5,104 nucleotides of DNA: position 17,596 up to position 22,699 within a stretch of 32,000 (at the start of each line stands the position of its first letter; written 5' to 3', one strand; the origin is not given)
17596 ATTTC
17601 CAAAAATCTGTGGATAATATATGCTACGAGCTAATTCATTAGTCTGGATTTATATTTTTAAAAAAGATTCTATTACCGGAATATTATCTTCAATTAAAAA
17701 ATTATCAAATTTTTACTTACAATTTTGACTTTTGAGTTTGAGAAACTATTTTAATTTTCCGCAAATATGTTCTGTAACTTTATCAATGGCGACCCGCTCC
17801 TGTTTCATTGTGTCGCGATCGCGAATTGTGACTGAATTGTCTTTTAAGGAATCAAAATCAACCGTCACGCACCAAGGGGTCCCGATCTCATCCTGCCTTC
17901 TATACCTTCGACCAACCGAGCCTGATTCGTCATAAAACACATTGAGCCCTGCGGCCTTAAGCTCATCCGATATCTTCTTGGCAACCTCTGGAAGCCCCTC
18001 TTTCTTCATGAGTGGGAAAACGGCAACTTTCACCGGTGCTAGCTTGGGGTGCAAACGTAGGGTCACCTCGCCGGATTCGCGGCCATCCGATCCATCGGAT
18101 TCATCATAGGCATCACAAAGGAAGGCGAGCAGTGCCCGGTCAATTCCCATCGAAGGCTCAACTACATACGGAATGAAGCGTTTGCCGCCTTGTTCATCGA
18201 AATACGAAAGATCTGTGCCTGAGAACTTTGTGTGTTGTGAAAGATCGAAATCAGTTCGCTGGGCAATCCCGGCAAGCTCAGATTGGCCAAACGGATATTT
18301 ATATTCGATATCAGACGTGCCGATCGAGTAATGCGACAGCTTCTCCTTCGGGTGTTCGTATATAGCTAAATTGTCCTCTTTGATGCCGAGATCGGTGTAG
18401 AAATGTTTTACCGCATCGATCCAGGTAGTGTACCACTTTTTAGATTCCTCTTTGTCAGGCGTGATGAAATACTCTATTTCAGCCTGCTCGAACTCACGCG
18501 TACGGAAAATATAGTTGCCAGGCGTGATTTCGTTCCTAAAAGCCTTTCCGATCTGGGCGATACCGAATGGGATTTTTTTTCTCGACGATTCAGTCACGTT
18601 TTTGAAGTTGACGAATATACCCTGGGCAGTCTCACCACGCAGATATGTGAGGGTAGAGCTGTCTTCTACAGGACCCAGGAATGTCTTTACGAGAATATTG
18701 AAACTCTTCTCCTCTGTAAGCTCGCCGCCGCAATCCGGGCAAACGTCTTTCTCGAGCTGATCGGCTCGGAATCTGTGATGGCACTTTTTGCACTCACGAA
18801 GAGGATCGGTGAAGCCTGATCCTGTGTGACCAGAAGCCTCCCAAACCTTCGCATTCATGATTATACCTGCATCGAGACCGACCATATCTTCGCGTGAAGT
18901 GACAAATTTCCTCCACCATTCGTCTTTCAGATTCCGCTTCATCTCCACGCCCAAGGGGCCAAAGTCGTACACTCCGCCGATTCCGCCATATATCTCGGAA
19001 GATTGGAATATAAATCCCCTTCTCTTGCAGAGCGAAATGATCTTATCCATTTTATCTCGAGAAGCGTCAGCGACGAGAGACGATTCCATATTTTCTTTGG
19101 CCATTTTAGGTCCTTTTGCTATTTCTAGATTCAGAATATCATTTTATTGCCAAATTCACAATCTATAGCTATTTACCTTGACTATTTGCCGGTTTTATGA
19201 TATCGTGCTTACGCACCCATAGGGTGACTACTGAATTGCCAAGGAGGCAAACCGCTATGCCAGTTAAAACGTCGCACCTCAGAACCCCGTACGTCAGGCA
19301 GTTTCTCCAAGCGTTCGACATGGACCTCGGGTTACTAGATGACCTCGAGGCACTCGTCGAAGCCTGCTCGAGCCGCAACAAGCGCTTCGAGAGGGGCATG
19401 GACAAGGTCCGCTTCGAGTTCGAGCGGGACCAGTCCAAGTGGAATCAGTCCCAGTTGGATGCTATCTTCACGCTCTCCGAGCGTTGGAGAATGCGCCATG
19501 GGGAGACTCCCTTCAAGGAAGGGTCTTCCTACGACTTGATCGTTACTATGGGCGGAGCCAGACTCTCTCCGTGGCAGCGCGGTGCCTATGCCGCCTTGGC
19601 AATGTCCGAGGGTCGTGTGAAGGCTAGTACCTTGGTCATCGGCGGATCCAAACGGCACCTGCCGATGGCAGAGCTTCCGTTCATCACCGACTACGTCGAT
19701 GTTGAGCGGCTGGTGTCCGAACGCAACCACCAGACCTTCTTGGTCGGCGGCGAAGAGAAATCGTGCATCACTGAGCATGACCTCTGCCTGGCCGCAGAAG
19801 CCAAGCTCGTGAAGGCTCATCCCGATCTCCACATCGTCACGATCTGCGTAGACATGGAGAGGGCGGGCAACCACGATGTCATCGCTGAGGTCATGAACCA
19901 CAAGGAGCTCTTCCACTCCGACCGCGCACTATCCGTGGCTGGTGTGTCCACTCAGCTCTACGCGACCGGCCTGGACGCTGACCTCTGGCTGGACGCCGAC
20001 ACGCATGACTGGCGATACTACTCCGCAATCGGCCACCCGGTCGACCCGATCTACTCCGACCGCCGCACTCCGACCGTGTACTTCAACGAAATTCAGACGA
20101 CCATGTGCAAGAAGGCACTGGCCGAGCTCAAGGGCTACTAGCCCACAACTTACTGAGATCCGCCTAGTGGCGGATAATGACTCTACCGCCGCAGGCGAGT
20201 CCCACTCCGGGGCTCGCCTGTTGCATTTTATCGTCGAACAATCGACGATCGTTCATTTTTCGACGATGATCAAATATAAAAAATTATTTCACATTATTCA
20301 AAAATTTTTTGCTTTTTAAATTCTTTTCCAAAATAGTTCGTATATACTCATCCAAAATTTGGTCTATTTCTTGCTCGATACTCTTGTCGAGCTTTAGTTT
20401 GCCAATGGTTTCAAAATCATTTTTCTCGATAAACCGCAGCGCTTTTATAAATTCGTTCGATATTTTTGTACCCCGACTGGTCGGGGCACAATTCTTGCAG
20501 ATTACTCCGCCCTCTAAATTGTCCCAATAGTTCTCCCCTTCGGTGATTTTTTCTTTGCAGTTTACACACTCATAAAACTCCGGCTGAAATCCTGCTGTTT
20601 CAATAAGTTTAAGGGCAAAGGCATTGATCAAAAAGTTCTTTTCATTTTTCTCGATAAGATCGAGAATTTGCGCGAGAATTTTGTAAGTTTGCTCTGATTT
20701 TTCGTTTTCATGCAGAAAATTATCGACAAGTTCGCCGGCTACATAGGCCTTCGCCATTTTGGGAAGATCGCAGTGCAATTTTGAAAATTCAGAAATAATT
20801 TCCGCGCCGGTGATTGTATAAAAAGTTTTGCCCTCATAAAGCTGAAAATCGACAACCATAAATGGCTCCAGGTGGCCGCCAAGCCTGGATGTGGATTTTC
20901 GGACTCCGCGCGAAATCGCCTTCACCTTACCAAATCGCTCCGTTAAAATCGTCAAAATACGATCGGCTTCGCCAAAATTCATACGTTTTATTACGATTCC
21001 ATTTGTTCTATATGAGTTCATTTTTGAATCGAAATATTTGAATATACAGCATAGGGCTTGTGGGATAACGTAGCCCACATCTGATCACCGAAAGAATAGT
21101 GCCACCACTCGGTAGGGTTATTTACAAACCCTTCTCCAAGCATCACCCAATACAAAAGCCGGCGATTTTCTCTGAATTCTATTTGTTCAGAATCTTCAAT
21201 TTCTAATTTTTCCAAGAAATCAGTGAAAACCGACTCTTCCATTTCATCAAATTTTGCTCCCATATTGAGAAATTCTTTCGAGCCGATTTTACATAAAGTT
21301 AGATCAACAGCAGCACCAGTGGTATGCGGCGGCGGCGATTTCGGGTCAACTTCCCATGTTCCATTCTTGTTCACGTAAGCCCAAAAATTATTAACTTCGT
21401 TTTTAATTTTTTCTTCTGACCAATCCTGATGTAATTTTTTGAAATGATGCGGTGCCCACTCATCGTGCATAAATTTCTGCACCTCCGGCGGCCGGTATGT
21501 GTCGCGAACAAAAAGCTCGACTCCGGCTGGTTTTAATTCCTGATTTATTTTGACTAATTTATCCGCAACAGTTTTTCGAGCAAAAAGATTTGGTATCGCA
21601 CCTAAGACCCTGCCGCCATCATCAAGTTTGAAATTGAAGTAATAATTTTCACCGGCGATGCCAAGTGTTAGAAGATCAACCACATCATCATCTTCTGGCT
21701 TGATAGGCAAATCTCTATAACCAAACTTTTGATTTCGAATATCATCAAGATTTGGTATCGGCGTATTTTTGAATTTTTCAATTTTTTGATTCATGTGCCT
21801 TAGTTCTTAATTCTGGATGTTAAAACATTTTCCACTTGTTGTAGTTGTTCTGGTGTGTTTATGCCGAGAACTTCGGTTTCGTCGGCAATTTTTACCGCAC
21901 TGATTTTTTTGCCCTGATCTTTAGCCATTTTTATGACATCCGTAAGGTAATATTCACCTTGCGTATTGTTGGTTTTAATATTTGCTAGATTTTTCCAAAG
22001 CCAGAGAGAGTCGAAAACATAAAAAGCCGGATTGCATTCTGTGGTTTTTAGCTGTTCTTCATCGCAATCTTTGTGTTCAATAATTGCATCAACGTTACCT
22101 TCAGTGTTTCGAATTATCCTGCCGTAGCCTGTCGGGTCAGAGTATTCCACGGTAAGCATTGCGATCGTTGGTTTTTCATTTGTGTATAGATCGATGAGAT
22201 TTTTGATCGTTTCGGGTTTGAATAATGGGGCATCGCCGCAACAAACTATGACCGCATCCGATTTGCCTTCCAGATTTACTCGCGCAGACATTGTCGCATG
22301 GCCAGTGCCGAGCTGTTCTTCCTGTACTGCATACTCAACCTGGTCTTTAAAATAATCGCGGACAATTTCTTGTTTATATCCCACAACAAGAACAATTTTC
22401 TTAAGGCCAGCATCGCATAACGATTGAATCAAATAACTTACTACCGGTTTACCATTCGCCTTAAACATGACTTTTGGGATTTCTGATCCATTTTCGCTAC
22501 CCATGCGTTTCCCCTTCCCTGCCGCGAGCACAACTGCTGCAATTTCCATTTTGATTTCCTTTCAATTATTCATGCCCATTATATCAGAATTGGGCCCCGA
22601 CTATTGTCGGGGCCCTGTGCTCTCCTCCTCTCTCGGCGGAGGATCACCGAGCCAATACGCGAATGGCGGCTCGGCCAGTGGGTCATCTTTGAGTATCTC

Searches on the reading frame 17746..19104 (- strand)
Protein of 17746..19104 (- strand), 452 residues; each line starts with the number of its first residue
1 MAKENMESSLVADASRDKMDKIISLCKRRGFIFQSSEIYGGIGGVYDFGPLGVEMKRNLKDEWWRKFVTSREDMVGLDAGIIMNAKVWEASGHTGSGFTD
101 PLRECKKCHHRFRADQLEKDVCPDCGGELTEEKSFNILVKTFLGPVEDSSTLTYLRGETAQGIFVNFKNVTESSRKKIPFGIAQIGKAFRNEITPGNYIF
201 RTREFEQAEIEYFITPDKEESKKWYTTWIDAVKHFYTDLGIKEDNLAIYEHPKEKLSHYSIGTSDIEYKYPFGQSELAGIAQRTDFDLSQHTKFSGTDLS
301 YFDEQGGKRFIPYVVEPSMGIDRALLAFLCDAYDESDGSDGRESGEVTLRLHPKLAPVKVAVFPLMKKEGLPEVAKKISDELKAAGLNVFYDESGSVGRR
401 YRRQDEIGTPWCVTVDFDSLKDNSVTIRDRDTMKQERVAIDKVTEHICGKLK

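Call 40: search_protein_families(library=pfam, proteins=[window:17746-19104:-], max_evalue=0.01)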
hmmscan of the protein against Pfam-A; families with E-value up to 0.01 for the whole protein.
window:17746-19104:- (452 aa): 3 families
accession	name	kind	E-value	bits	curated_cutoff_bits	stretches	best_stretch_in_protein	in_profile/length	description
PF03129.25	HGTP_anticodon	-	1.3e-23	83.4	21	1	359-445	1-89/94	Anticodon binding domain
PF00587.30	tRNA-synt_2b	-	4.5e-12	46.8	29.3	1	153-329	11-176/179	tRNA synthetase class II core domain (G, H, P, S and T)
PF23455.1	DUF7129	-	0.0011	19.2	30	1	104-129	13-37/45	Domain of unknown function (DUF7129)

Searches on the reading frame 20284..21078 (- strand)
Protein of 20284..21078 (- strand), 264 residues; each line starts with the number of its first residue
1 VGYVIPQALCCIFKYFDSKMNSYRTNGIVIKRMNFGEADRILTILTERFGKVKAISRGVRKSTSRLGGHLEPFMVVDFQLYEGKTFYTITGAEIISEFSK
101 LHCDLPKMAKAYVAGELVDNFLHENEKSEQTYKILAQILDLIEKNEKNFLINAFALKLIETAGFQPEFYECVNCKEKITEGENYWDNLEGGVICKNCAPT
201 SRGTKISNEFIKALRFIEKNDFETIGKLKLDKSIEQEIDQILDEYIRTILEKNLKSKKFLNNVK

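Call 40: search_protein_families(library=pfam, proteins=[window:20284-21078:-], max_evalue=0.01)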
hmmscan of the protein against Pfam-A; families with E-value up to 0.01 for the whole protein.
window:20284-21078:- (264 aa): 2 families
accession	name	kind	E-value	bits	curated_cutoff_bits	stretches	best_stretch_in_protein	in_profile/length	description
PF02565.21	RecO_C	-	5.3e-31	107.9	22.1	1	104-257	3-156/157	Recombination protein O C terminal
PF11967.14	RecO_N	-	6.2e-25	87.5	27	1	20-98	1-80/80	Recombination protein O N terminal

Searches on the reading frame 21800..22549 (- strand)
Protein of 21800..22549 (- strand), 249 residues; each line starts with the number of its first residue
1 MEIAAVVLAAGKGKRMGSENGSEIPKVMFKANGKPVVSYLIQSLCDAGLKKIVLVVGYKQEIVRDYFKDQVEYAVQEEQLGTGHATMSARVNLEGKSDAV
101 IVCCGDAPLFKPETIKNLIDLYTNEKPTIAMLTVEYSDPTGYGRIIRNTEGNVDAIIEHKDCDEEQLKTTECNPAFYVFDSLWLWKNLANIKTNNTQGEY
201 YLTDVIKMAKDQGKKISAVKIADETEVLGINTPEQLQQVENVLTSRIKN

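Call 40: search_protein_families(library=pfam, proteins=[window:21800-22549:-], max_evalue=0.01)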
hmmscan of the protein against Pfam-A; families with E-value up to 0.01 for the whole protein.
window:21800-22549:- (249 aa): 5 families
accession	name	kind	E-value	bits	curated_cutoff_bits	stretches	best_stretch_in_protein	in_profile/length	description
PF12804.13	NTP_transf_3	-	1.3e-18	68.1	27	1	5-135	1-124/160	MobA-like NTP transferase domain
PF00483.29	NTP_transferase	-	6.5e-18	65.6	21.2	1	5-219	2-219/245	Nucleotidyl transferase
PF01128.25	IspD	-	9.5e-08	32.5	27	1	3-135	1-131/221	2-C-methyl-D-erythritol 4-phosphate cytidylyltransferase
PF02348.25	CTP_transf_3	-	1.4e-05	25.4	22.6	1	26-136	16-129/217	Cytidylyltransferase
PF01983.22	CofC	-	0.0011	18.6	22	1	40-125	33-116/217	Guanylyl transferase CofC like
